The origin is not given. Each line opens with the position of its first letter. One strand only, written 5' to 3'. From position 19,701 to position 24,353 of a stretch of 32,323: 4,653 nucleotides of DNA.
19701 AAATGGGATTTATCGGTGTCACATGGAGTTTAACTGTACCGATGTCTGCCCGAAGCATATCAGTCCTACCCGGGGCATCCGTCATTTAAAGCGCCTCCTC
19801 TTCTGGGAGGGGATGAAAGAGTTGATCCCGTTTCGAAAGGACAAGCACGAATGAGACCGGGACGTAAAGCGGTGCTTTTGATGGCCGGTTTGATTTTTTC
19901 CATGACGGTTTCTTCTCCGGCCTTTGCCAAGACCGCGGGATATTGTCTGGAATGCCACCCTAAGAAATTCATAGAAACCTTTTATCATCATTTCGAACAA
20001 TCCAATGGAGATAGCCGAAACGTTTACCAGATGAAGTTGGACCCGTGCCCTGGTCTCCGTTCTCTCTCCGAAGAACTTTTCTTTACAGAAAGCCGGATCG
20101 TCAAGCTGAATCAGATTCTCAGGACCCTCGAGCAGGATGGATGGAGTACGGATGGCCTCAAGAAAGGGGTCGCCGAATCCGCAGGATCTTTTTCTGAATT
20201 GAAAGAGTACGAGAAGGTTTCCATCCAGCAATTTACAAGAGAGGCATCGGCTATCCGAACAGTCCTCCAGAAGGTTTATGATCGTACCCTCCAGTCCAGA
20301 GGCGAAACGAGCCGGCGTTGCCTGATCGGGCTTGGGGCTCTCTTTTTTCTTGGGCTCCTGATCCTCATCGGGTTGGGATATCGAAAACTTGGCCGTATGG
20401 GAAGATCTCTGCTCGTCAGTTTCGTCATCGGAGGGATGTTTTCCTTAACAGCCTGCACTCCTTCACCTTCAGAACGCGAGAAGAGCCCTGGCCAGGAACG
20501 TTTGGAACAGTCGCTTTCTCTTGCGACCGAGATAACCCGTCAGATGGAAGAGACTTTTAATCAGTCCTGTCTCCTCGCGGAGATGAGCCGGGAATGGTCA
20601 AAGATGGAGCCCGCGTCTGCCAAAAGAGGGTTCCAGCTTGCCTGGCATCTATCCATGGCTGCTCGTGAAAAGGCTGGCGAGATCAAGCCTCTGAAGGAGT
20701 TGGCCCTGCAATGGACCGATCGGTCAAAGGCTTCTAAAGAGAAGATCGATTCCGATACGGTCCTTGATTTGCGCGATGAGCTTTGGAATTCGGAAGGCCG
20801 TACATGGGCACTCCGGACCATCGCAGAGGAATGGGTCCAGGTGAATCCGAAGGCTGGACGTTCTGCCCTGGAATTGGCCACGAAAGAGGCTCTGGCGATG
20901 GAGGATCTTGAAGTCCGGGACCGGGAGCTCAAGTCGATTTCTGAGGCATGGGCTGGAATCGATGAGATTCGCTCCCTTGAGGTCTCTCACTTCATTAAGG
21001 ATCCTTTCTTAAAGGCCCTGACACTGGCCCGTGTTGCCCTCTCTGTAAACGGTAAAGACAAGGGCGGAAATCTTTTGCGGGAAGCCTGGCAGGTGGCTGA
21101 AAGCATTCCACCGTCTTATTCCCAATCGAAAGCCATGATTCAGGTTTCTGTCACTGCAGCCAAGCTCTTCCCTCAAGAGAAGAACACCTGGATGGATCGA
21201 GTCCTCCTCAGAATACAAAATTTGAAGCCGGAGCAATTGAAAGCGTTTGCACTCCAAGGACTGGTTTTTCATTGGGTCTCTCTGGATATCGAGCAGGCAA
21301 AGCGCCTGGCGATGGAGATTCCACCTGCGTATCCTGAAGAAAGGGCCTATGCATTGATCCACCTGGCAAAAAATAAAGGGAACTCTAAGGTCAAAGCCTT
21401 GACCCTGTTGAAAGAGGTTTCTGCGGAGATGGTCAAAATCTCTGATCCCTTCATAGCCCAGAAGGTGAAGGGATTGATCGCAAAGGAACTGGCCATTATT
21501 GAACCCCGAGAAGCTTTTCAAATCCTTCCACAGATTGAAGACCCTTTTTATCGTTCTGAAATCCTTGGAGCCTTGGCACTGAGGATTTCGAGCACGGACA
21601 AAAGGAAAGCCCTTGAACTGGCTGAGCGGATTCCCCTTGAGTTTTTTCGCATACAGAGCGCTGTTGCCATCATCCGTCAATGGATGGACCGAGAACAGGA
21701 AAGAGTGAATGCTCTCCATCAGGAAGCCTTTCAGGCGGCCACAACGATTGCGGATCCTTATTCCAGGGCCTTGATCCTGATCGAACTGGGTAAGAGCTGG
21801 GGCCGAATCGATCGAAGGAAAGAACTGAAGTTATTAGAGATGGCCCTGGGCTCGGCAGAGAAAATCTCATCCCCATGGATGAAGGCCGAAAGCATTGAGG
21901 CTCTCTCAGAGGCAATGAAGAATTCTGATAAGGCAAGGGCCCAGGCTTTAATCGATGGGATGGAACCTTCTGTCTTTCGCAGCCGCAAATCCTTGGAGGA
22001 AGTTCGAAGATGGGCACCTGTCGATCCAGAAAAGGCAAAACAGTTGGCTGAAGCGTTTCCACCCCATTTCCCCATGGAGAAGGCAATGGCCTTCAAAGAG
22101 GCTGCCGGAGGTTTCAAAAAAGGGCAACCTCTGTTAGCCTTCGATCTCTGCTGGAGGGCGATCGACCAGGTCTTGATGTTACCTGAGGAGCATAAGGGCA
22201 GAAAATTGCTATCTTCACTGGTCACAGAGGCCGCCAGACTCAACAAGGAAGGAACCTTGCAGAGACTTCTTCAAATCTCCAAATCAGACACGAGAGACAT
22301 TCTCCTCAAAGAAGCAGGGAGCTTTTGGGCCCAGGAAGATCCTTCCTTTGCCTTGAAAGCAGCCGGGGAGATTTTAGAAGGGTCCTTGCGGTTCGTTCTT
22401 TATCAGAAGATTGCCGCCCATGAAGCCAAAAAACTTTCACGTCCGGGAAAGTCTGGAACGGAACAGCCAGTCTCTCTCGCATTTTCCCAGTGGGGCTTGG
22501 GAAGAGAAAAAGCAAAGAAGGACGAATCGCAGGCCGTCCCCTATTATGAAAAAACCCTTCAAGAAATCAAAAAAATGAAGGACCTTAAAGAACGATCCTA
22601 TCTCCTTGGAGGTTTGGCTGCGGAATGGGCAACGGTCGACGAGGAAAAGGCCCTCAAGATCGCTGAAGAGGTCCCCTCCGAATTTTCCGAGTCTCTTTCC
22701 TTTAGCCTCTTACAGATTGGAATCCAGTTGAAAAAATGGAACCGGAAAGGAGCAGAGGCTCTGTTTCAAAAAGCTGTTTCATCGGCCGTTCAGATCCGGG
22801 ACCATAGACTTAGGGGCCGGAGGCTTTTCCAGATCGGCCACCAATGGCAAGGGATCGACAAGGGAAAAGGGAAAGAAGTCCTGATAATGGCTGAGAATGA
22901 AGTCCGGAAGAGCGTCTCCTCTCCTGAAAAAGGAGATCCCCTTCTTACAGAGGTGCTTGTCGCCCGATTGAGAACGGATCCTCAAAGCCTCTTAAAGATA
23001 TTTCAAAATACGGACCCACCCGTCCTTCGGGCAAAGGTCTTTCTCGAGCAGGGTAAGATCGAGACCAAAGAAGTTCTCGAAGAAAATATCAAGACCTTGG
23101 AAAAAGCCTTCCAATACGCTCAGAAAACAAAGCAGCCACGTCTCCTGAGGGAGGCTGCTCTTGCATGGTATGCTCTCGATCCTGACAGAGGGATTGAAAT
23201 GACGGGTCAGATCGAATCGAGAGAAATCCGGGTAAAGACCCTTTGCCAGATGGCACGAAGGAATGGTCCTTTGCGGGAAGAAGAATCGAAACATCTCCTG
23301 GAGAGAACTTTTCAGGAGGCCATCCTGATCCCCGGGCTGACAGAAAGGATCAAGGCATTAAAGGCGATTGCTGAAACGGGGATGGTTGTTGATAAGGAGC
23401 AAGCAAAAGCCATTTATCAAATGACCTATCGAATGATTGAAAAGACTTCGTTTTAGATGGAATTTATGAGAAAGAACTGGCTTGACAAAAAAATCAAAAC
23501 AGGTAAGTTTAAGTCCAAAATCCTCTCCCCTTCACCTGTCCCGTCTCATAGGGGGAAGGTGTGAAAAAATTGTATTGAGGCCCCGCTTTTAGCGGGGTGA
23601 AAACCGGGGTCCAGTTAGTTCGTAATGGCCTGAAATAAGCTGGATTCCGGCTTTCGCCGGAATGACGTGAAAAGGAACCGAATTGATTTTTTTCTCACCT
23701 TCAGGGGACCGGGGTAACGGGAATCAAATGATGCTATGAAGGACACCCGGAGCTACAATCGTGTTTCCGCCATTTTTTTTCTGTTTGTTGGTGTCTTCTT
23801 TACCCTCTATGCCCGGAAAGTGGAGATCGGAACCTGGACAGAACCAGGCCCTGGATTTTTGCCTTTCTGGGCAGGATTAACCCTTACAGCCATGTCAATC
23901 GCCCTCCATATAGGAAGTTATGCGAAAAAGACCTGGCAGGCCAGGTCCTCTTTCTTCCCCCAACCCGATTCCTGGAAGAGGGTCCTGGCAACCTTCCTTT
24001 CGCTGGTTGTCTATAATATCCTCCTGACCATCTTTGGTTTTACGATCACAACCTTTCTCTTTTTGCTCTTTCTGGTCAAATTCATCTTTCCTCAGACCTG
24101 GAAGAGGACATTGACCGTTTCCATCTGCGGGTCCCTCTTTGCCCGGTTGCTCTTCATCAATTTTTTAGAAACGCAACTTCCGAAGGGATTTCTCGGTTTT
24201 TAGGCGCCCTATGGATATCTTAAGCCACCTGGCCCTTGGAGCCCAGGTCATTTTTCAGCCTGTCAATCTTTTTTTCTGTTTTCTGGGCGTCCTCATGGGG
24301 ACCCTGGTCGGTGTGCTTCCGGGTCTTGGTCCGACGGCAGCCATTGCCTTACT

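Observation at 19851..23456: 1201-aa monohaem, membrane-anchored alpha-repeat protein translationally coupled to sdhB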

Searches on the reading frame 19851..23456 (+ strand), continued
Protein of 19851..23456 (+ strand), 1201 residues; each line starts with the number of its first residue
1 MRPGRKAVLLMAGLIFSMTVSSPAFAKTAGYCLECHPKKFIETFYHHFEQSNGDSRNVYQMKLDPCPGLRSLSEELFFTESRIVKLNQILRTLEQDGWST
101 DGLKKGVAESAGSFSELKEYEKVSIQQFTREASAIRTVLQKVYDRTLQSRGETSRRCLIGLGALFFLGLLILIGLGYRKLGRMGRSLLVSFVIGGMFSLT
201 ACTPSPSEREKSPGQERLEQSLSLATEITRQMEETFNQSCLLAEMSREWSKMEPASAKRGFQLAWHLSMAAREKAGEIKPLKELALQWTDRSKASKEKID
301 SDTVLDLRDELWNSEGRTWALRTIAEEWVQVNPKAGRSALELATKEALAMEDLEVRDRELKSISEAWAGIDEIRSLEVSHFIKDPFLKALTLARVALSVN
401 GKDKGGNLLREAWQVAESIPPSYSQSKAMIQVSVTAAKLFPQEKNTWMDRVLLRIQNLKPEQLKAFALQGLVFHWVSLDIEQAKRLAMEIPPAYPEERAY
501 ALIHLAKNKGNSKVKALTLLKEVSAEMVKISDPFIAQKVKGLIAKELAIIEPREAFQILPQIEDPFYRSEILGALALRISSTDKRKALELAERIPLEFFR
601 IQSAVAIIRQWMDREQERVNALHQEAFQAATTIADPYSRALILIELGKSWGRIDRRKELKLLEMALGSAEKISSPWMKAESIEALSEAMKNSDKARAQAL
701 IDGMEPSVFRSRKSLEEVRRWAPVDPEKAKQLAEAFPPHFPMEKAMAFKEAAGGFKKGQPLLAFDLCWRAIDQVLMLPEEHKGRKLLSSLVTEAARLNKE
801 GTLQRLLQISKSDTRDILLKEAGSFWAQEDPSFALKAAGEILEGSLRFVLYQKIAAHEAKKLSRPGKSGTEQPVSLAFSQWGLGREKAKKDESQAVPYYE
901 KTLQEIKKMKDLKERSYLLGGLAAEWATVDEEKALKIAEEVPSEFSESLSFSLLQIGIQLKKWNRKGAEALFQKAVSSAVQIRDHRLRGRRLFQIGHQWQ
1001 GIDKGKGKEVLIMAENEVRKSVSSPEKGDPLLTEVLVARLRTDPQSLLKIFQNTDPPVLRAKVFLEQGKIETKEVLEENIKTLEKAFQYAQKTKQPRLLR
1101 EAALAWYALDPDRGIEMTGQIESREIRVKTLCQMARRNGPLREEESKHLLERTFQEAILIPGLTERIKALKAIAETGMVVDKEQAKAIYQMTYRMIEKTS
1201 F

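Call 68: find_encoding_contigs(protein=P0130, flank=10000, max_places=2)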
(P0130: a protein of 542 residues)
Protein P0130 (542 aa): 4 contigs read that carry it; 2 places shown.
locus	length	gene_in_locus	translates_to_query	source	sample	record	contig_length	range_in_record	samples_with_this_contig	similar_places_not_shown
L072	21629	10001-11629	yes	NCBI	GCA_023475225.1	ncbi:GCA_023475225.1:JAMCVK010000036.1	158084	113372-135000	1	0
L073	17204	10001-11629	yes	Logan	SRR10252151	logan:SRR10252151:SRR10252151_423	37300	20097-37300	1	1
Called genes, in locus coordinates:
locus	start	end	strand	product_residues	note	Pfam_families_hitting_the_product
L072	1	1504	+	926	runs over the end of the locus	PF02743:dCache_1, PF00672:HAMP, PF08448:PAS_4, PF01590:GAF, PF13185:GAF_2, PF13492:GAF_3, PF07730:HisKA_3, PF02518:HATPase_c, +2 more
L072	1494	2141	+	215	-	PF00072:Response_reg, PF00196:GerE, PF08281:Sigma70_r4_2 (weak)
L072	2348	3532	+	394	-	PF03460:NIR_SIR_ferr (weak), PF01077:NIR_SIR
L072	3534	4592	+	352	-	PF03460:NIR_SIR_ferr, PF01077:NIR_SIR, PF12838:Fer4_7 (weak), PF00037:Fer4 (faint)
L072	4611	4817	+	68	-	PF00392:GntR (weak), PF08679:DsrD (faint), PF09339:HTH_IclR (weak)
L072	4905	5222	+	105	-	PF04358:DsrC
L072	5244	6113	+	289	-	PF02665:Nitrate_red_gam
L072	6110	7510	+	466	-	PF13187:Fer4_9 (faint), PF00037:Fer4 (faint), PF13237:Fer4_10 (faint), PF13183:Fer4_8, PF13534:Fer4_17, PF02754:CCG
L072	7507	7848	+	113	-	-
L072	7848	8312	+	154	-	PF00355:Rieske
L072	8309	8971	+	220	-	PF00033:Cytochrome_B, PF13631:Cytochrom_B_N_2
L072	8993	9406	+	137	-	PF00032:Cytochrom_B_C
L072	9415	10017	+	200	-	-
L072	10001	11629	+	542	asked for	-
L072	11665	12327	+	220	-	-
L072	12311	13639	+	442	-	PF12838:Fer4_7 (faint), PF13183:Fer4_8, PF02754:CCG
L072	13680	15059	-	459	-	PF01656:CbiA, PF13500:AAA_26, PF07685:GATase_3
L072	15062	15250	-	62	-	PF12797:Fer4_2 (weak), PF00037:Fer4 (weak), PF12837:Fer4_6, PF12838:Fer4_7, PF13237:Fer4_10, PF13459:Fer4_15 (weak), PF14697:Fer4_21, PF13187:Fer4_9, +5 more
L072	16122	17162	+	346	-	PF02608:Bmp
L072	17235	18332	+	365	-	PF02653:BPD_transp_2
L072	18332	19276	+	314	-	PF02653:BPD_transp_2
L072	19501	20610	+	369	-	PF13379:NMT1_2 (weak), PF09084:NMT1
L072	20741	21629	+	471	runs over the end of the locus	PF20695:UbiD_N, PF01977:UbiD, PF20696:UbiD_C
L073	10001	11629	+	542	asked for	-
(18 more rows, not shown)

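Call 69: find_encoding_contigs(protein=P0128, flank=10000, max_places=2)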
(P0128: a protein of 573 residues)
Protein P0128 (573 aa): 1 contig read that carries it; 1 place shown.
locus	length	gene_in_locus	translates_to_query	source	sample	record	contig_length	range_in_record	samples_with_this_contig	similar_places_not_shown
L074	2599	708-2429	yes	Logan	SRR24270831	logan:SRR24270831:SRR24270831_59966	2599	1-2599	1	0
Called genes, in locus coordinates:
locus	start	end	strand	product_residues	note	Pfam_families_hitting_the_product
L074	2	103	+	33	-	?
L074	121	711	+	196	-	-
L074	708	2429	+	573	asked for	-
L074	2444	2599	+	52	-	?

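Call 87: list_cluster_members(proteins=[P0130, P0147, P0195, P0208, P0126, P0137, P0116, P0146, P0213, P0133])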
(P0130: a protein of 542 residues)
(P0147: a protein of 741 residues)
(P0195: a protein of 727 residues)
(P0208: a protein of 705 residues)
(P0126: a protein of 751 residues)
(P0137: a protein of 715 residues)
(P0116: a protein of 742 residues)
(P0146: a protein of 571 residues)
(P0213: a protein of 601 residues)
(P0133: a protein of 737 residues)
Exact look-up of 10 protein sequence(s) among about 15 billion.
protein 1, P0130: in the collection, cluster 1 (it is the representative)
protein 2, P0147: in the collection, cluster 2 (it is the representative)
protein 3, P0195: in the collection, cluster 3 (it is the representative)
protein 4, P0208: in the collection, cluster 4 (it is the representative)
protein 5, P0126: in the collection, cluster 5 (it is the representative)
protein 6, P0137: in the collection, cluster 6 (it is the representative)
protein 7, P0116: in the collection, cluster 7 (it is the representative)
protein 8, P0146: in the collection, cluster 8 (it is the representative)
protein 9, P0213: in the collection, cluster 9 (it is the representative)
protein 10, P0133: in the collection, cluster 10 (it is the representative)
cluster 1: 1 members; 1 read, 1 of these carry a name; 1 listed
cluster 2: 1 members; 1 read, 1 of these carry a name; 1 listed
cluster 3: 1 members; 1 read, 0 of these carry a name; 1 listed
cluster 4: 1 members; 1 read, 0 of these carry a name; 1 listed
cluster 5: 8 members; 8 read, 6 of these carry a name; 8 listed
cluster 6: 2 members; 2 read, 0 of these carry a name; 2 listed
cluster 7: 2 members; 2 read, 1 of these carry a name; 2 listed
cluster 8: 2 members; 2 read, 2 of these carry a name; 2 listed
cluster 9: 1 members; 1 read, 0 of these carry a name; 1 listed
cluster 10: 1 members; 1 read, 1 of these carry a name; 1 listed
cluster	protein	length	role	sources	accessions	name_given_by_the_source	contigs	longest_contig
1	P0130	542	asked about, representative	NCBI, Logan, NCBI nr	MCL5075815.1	MAG: hypothetical protein M1136_09260 [Chloroflexi bacterium] | hypothetical protein [Chloroflexota bacterium]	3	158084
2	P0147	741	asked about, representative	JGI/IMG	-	tetratricopeptide (TPR) repeat protein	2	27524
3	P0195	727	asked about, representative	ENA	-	-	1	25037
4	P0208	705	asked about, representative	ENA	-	-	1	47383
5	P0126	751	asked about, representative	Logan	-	-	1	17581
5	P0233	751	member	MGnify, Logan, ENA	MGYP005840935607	CR=1 FL=1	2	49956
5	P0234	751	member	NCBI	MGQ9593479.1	MAG: hypothetical protein ACUVXH_03005 [Anaerolineae bacterium]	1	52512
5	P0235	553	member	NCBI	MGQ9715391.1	MAG: hypothetical protein ACUVST_11615, partial [Anaerolineae bacterium]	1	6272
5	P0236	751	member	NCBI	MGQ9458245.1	MAG: hypothetical protein ACUVS5_08175 [Anaerolineae bacterium]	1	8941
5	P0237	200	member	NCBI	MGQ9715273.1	MAG: hypothetical protein ACUVST_11000, partial [Anaerolineae bacterium]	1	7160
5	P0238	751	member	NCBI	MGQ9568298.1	MAG: hypothetical protein ACUVWW_09640 [Anaerolineae bacterium]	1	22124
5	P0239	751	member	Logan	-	-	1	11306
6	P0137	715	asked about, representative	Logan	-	-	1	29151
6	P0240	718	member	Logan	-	-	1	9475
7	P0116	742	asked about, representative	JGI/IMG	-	hypothetical protein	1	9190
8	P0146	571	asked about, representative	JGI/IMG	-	hypothetical protein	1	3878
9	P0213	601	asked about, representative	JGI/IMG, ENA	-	-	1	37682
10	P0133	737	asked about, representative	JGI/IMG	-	hypothetical protein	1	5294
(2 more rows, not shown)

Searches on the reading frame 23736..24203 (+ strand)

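Call 3: search_protein_families(library=pfam, proteins=[window:23736-24203:+], max_evalue=0.01)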
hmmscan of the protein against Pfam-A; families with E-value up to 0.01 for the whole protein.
window:23736-24203:+ (155 aa): 2 families
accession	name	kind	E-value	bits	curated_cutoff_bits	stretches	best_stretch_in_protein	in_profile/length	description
PF07331.16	TctB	-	3e-20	73.2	29.1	1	11-149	4-137/137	Tripartite tricarboxylate transporter TctB family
PF15420.11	Abhydrolase_9_N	-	0.0041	17.6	27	1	14-135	23-144/208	Alpha/beta-hydrolase family N-terminus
